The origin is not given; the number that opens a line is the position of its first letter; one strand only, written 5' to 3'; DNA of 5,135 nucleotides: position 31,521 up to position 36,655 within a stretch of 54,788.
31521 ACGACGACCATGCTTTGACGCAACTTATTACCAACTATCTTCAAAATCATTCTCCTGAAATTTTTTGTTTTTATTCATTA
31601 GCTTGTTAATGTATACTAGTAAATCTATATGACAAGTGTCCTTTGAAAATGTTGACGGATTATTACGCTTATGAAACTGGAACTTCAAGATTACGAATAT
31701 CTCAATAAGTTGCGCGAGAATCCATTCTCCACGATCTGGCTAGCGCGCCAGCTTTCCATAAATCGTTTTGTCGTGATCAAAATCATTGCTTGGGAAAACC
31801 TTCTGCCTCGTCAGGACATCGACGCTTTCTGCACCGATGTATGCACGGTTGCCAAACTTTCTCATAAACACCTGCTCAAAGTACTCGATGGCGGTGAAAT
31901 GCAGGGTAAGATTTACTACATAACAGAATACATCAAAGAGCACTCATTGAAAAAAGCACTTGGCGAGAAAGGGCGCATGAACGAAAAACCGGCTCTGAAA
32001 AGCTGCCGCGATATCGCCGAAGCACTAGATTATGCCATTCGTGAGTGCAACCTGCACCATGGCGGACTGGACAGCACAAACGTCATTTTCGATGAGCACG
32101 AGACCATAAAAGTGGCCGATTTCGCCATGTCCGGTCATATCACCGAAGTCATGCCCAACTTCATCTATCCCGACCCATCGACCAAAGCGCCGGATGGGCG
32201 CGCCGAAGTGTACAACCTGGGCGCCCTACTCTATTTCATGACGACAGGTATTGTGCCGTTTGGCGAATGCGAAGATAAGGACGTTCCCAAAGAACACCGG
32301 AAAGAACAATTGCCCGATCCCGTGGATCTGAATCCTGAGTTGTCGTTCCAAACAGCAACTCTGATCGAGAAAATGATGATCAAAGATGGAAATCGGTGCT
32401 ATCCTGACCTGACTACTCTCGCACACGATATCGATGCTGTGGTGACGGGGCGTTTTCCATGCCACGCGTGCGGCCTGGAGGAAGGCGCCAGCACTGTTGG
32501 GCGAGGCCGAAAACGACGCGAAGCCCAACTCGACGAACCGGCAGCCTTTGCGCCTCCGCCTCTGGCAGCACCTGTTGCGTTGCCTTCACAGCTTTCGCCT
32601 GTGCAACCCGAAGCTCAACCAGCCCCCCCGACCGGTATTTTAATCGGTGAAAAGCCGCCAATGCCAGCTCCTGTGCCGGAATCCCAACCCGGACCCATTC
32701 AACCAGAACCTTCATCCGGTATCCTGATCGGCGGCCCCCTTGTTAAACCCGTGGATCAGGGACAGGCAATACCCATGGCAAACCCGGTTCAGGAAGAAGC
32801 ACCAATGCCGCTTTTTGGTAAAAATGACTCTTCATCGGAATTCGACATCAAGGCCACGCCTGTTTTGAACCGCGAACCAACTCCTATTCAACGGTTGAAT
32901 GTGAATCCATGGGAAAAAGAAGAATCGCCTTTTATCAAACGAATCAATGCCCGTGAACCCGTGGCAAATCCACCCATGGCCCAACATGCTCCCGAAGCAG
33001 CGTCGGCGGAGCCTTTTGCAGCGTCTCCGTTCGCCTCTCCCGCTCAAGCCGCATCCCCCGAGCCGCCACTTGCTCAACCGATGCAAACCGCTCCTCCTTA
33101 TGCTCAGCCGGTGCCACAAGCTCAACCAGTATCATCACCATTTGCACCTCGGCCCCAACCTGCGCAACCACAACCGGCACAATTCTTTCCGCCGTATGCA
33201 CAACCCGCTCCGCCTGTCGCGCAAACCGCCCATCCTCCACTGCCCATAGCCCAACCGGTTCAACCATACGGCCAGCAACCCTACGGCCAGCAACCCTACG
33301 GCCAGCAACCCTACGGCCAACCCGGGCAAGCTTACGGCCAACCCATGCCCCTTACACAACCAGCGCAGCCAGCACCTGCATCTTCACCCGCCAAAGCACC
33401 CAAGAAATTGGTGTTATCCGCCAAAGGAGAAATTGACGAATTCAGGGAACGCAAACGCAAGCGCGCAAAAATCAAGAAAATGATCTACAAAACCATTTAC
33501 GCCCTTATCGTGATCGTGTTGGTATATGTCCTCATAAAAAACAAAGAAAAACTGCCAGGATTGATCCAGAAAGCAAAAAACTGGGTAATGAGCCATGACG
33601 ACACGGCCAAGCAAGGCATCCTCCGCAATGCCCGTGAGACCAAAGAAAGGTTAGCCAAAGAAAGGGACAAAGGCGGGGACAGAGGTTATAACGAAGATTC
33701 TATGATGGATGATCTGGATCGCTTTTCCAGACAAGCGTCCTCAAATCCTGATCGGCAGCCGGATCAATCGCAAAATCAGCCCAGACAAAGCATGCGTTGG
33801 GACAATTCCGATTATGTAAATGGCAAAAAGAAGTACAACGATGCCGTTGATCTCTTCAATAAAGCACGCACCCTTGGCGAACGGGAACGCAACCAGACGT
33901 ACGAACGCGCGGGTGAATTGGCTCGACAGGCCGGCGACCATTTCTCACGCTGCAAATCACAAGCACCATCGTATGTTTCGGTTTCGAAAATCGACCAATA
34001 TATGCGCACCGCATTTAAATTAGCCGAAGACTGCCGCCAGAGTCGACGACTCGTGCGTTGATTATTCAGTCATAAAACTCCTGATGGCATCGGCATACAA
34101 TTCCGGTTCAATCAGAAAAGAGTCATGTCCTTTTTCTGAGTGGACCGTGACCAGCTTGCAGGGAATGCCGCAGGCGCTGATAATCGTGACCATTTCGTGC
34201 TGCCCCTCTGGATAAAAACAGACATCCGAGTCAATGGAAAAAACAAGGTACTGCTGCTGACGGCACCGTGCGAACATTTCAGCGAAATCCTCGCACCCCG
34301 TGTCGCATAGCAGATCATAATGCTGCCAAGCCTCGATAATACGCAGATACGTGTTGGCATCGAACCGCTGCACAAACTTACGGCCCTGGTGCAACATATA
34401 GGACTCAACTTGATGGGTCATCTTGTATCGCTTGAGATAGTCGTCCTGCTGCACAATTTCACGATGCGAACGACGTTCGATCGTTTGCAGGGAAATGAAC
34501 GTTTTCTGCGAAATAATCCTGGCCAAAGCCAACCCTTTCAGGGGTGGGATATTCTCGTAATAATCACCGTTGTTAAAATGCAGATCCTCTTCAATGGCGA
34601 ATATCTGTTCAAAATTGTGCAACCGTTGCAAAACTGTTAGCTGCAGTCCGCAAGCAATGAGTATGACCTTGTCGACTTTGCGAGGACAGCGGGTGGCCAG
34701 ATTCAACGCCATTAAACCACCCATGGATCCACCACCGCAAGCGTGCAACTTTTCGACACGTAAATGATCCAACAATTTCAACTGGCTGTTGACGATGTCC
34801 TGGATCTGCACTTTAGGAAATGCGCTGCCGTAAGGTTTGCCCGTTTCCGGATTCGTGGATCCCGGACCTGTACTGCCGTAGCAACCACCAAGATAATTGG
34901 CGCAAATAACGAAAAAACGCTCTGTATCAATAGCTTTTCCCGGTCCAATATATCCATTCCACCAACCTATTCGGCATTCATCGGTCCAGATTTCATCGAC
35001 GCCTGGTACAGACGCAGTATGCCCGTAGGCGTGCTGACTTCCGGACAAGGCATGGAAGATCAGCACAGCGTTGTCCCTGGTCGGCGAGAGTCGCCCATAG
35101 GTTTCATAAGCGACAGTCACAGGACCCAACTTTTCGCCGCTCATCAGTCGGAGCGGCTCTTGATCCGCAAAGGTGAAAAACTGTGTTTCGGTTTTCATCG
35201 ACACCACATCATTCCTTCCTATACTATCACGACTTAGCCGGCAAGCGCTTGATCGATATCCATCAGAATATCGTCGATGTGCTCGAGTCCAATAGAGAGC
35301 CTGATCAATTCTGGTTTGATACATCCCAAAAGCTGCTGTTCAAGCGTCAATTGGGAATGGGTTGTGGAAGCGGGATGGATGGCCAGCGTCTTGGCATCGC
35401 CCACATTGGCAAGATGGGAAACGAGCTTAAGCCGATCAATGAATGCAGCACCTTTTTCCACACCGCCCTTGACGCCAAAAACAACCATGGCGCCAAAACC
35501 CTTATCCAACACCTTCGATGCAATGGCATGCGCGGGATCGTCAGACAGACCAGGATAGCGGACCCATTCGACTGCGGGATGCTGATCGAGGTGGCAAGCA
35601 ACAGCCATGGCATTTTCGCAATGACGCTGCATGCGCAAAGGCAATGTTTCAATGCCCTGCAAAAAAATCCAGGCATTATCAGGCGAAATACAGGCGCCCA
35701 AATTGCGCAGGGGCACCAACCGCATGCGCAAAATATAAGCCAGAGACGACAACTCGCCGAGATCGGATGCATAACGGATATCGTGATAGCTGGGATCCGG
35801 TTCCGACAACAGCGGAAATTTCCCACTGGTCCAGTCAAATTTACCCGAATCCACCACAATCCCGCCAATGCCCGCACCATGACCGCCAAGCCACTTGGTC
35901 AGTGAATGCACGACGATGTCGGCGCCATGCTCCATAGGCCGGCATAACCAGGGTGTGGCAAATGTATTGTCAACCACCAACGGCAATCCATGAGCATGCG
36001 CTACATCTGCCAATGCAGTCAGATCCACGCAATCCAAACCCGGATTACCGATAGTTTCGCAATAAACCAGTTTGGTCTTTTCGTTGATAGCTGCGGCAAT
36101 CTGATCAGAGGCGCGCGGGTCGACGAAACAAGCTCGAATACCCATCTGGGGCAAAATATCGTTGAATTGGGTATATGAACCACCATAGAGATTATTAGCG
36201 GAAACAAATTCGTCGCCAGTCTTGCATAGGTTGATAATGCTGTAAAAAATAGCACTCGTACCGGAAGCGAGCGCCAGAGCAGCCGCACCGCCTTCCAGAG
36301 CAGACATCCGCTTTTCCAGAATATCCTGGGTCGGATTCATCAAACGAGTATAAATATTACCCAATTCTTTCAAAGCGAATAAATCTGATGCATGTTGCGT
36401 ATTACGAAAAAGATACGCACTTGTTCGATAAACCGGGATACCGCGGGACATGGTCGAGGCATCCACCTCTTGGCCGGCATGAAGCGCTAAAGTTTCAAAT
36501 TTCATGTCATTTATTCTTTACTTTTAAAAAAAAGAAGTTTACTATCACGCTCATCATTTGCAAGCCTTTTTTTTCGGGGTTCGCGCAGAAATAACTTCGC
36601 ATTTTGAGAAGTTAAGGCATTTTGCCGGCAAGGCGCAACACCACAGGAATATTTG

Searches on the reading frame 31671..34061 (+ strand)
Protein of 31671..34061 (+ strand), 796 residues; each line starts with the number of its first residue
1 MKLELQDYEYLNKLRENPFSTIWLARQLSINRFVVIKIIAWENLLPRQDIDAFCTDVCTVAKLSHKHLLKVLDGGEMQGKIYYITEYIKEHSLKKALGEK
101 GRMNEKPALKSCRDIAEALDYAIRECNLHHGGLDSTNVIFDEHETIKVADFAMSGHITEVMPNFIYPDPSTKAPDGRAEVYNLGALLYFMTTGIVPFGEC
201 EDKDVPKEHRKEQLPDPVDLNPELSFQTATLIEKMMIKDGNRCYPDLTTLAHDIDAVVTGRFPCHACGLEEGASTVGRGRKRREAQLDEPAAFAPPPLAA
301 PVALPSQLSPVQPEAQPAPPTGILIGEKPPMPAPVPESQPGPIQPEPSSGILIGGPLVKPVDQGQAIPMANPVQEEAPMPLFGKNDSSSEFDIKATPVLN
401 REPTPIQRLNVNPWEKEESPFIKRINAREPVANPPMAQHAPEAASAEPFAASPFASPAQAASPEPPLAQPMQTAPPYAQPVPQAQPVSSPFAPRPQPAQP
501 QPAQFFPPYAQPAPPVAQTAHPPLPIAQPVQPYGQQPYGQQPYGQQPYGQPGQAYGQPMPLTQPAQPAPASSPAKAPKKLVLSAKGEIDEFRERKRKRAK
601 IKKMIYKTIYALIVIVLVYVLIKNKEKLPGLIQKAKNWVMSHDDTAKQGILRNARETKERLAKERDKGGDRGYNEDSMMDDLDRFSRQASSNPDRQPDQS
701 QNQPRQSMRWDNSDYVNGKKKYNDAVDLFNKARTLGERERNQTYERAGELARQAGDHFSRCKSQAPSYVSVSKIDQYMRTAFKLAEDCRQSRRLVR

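Call 53: search_protein_families(library=pfam, proteins=[window:31671-34061:+])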
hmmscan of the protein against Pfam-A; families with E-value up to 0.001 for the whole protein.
window:31671-34061:+ (796 aa): 2 families
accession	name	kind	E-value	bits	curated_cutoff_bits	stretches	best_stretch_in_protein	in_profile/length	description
PF00069.31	Pkinase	-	5.5e-18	65.7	31.7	1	18-239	11-247/263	Protein kinase domain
PF07714.23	PK_Tyr_Ser-Thr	-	1.1e-15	58.1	23.1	1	16-157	9-152/258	Protein tyrosine and serine/threonine kinase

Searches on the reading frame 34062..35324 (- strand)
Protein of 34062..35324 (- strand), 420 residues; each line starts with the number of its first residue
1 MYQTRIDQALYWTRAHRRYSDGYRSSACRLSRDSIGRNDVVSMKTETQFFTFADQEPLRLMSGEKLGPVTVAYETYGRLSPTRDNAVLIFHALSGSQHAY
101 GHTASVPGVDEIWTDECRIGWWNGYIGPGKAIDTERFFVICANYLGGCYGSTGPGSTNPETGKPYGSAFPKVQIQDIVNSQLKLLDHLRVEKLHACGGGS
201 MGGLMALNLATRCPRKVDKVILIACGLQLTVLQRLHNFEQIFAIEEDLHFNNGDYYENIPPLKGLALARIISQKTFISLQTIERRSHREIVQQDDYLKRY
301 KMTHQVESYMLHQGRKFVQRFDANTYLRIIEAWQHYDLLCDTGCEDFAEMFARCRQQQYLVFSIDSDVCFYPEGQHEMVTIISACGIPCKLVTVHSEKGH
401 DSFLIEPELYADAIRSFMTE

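Call 53: search_protein_families(library=pfam, proteins=[window:34062-35324:-])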
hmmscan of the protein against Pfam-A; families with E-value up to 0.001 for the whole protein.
window:34062-35324:- (420 aa): 2 families
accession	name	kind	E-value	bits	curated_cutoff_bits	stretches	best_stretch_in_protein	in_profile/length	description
PF00561.26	Abhydrolase_1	-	1.8e-15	57.7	25.8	1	86-406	2-244/245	alpha/beta hydrolase fold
PF12146.15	Hydrolase_4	-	4.3e-05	23.4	27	1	194-241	78-125/239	Serine aminopeptidase, S33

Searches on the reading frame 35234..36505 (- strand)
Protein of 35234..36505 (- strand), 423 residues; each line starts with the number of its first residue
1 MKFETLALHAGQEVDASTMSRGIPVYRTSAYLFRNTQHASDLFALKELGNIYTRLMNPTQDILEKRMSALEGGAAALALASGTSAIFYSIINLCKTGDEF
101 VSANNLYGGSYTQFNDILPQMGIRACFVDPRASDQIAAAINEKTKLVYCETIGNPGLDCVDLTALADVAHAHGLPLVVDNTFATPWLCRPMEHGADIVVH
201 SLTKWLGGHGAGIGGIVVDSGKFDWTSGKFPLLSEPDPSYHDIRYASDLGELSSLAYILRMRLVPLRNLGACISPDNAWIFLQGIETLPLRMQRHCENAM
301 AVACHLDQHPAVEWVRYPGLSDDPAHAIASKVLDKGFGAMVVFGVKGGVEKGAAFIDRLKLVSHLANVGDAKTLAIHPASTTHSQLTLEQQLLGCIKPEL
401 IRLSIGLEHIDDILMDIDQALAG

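Call 25: search_protein_families(library=pfam, proteins=[window:35234-36505:-])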
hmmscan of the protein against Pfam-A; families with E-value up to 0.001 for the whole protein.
window:35234-36505:- (423 aa): 3 families
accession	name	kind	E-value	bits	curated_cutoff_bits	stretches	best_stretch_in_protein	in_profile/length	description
PF01053.26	Cys_Met_Meta_PP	-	3.7e-130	434.3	27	1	4-421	1-380/381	Cys/Met metabolism PLP-dependent enzyme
PF01041.23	DegT_DnrJ_EryC1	-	1.3e-06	28.3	19.8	1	57-181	23-147/360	DegT/DnrJ/EryC1/StrS aminotransferase family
PF00155.27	Aminotran_1_2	-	1.8e-05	24.5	19.7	1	73-220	64-235/361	Aminotransferase class I and II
